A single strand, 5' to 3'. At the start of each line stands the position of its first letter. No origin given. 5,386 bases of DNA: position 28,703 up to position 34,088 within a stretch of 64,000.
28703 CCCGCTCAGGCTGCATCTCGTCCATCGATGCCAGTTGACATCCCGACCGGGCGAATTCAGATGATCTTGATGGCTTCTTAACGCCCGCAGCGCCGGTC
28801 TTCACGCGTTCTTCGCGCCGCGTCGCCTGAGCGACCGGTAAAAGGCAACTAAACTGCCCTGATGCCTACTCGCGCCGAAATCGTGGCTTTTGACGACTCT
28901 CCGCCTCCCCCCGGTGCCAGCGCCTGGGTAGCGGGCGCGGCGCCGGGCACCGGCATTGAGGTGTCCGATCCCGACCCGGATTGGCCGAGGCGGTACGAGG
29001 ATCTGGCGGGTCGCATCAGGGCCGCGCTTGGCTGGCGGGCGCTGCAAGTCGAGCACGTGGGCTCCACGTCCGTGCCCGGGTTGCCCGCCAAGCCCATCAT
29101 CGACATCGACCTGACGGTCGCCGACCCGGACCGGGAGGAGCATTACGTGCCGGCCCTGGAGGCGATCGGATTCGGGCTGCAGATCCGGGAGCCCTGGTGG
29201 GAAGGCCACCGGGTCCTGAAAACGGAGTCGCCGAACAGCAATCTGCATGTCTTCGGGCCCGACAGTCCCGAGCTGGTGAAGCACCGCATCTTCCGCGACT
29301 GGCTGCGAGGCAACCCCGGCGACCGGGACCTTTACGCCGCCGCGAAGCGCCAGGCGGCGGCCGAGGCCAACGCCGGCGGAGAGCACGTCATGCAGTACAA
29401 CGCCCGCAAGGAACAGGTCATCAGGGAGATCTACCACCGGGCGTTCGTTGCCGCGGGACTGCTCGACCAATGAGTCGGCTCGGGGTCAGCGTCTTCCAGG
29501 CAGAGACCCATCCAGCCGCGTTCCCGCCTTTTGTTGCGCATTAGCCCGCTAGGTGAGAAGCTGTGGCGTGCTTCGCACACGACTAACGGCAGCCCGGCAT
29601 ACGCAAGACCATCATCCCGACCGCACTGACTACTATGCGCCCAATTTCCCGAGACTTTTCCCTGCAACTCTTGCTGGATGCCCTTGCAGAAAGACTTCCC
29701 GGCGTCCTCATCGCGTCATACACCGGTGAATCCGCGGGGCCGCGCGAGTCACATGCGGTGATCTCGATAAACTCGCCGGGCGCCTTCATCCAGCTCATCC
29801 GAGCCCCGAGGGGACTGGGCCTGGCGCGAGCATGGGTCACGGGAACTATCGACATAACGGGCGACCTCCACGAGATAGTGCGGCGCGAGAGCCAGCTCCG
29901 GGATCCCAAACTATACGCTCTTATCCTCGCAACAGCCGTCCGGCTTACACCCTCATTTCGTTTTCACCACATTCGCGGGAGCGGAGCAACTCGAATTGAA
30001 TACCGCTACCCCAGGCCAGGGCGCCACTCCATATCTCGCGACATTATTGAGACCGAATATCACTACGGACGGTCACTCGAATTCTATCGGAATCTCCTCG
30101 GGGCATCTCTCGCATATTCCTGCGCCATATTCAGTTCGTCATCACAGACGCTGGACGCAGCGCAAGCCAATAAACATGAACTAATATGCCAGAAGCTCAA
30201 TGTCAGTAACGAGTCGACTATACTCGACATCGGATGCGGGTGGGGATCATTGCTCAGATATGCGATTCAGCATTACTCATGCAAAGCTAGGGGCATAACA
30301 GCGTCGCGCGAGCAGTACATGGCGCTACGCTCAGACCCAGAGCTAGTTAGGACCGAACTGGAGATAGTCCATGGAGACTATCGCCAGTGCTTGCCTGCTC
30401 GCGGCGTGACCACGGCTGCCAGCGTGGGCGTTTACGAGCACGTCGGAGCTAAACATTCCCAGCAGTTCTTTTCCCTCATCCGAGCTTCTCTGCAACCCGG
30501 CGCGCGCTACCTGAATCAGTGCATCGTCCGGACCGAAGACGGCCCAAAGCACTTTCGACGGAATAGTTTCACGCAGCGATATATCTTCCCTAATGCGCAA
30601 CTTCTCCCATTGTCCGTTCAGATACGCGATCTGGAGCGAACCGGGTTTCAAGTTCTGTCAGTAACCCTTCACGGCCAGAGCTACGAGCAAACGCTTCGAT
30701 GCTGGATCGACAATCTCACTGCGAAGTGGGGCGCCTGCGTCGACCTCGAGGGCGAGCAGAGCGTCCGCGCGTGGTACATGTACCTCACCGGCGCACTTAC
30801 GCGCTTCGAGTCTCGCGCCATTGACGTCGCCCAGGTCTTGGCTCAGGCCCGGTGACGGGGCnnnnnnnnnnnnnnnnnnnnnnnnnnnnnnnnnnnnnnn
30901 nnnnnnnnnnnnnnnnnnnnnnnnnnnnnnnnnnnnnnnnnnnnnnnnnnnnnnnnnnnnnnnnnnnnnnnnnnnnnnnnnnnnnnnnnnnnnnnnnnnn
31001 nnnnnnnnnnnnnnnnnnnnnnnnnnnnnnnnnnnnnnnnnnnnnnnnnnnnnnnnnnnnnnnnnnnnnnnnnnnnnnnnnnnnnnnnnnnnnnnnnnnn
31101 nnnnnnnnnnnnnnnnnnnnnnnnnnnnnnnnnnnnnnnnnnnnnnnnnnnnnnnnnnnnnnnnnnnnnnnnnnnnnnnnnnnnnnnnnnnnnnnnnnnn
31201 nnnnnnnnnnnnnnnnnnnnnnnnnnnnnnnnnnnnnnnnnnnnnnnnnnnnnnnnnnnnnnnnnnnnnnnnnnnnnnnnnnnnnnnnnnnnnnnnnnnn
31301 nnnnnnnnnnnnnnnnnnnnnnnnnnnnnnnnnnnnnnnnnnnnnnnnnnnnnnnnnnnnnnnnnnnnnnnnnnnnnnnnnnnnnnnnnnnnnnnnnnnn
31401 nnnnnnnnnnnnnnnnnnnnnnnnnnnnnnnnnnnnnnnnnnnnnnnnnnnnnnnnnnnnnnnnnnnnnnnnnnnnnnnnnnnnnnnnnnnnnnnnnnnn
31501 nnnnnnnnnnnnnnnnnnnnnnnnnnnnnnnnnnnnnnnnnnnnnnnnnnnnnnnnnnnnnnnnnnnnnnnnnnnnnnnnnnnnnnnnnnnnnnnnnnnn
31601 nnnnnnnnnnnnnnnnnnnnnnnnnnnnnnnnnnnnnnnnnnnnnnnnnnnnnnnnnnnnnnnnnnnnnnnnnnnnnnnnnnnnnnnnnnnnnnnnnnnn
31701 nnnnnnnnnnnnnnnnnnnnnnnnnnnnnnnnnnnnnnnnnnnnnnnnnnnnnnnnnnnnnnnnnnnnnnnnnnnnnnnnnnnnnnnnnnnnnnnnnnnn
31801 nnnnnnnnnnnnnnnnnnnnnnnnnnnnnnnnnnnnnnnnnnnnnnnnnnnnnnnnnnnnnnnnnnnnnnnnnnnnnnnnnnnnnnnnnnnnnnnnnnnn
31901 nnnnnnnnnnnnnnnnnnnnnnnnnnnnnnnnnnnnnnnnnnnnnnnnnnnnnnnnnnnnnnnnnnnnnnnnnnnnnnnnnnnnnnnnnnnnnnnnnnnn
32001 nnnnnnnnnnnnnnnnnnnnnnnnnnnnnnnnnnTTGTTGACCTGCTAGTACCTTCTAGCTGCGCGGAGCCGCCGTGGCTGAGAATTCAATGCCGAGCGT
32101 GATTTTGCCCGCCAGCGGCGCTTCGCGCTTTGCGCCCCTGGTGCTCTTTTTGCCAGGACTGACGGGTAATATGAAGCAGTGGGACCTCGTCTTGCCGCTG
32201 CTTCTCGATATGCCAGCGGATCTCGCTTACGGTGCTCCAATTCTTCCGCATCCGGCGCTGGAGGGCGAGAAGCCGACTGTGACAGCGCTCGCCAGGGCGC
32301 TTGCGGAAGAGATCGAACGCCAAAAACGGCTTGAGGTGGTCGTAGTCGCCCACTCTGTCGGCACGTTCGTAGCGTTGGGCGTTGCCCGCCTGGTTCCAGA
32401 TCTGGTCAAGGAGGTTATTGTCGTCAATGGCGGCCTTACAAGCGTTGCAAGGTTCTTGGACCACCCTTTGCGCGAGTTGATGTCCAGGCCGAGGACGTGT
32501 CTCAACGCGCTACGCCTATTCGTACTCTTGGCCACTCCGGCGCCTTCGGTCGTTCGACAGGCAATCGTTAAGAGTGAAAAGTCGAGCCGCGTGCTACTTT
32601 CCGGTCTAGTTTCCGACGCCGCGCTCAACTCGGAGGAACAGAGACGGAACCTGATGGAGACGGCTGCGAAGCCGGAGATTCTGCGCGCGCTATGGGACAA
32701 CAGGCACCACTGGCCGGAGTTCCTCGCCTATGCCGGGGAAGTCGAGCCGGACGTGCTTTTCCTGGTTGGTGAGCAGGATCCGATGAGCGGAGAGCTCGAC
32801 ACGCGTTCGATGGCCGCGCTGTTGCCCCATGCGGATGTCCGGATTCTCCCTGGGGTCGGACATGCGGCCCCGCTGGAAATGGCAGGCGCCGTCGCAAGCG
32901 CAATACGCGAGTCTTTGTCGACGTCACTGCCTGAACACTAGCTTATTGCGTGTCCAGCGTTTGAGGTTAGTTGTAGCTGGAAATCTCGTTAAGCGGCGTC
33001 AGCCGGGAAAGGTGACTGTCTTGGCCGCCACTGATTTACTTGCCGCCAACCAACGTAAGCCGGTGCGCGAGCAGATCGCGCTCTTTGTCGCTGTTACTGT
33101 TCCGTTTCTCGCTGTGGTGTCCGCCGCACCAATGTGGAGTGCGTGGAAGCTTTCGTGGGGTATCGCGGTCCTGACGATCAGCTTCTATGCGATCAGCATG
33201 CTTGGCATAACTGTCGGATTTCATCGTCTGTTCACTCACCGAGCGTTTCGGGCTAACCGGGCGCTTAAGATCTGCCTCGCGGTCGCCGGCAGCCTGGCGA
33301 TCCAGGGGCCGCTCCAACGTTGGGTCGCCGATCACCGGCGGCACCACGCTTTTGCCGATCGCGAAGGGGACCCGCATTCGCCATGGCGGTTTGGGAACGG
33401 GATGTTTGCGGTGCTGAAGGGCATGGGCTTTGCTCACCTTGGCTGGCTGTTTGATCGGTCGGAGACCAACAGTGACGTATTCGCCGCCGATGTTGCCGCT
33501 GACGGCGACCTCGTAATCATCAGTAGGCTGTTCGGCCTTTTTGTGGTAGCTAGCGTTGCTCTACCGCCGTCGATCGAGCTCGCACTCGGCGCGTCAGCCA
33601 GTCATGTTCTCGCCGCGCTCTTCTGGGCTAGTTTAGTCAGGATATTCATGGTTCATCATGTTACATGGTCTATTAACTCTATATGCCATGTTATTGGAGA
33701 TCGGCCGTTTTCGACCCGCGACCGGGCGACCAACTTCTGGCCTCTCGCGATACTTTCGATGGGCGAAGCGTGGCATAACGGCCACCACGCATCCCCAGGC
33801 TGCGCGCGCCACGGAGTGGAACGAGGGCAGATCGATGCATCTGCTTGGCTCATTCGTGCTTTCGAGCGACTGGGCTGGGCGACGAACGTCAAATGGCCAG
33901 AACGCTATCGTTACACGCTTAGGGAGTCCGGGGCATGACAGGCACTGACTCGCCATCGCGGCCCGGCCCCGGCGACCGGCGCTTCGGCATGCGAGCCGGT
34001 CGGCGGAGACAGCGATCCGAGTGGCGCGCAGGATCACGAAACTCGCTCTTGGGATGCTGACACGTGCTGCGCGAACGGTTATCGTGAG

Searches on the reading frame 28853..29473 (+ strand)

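Call 19: search_protein_families(library=pfam, proteins=[window:28853-29473:+], max_evalue=0.001)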
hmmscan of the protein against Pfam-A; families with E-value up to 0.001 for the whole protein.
window:28853-29473:+ (206 aa): 1 family
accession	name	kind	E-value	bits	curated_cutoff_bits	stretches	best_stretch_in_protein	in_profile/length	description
PF04229.20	GrpB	-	5.2e-49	166.9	25.5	1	35-196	2-159/159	GrpB protein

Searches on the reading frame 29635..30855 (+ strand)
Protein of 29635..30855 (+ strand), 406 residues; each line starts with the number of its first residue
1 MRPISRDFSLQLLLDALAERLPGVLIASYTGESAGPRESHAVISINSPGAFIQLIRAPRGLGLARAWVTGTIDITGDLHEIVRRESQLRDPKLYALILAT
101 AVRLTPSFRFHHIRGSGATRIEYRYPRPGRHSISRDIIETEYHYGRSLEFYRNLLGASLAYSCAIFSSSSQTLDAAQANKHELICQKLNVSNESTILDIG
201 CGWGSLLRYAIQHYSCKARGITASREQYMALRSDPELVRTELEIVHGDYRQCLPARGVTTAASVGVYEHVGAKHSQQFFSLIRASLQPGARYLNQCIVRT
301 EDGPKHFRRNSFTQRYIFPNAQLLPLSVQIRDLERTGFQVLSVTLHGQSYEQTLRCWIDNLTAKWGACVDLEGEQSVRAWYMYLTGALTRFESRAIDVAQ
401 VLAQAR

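Call 61: search_protein_families(library=pfam, proteins=[window:29635-30855:+], max_evalue=0.0001)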
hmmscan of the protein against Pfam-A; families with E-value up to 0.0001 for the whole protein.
window:29635-30855:+ (406 aa): 3 families
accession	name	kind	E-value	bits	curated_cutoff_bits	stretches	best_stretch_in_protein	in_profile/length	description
PF02353.26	CMAS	-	3.2e-60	204.2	27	1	134-401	4-273/273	Mycolic acid cyclopropane synthetase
PF13649.12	Methyltransf_25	-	7.6e-08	33.4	27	1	196-289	1-96/97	Methyltransferase domain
PF08241.18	Methyltransf_11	-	6.3e-05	24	21.2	0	197-291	1-92/95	Methyltransferase domain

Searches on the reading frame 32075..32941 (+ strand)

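Call 61: search_protein_families(library=pfam, proteins=[window:32075-32941:+], max_evalue=0.0001)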
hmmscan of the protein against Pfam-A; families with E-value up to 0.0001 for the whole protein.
window:32075-32941:+ (288 aa): 4 families
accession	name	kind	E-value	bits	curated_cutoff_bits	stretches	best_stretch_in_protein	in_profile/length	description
PF12697.13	Abhydrolase_6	-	2.3e-13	51.7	26.3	1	23-275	1-216/217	Alpha/beta hydrolase family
PF00561.26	Abhydrolase_1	-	3.4e-11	43.7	25.8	1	21-268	1-243/245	alpha/beta hydrolase fold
PF12146.15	Hydrolase_4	-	4.3e-05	23.4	27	1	78-264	68-233/239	Serine aminopeptidase, S33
PF10230.15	LIDHydrolase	-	4.5e-05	23.7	27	1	77-166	76-166/262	Lipid-droplet associated hydrolase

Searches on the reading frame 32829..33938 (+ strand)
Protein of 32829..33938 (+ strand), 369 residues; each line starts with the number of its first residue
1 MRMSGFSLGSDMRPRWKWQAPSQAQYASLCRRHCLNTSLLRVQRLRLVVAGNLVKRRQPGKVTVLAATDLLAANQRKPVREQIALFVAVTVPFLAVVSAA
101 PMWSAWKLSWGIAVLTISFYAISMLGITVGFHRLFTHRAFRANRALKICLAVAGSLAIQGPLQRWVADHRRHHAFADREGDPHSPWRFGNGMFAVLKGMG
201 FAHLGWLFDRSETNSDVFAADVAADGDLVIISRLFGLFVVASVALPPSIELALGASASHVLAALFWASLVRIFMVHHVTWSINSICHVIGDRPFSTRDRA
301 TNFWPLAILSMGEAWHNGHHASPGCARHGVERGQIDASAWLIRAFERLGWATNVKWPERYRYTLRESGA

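Call 61: search_protein_families(library=pfam, proteins=[window:32829-33938:+], max_evalue=0.0001)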
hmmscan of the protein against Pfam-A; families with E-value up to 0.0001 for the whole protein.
window:32829-33938:+ (369 aa): 1 family
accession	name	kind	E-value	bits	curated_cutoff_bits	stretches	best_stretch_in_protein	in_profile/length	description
PF00487.30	FA_desaturase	-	7.5e-16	59.1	29.7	1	109-328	2-229/253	Fatty acid desaturase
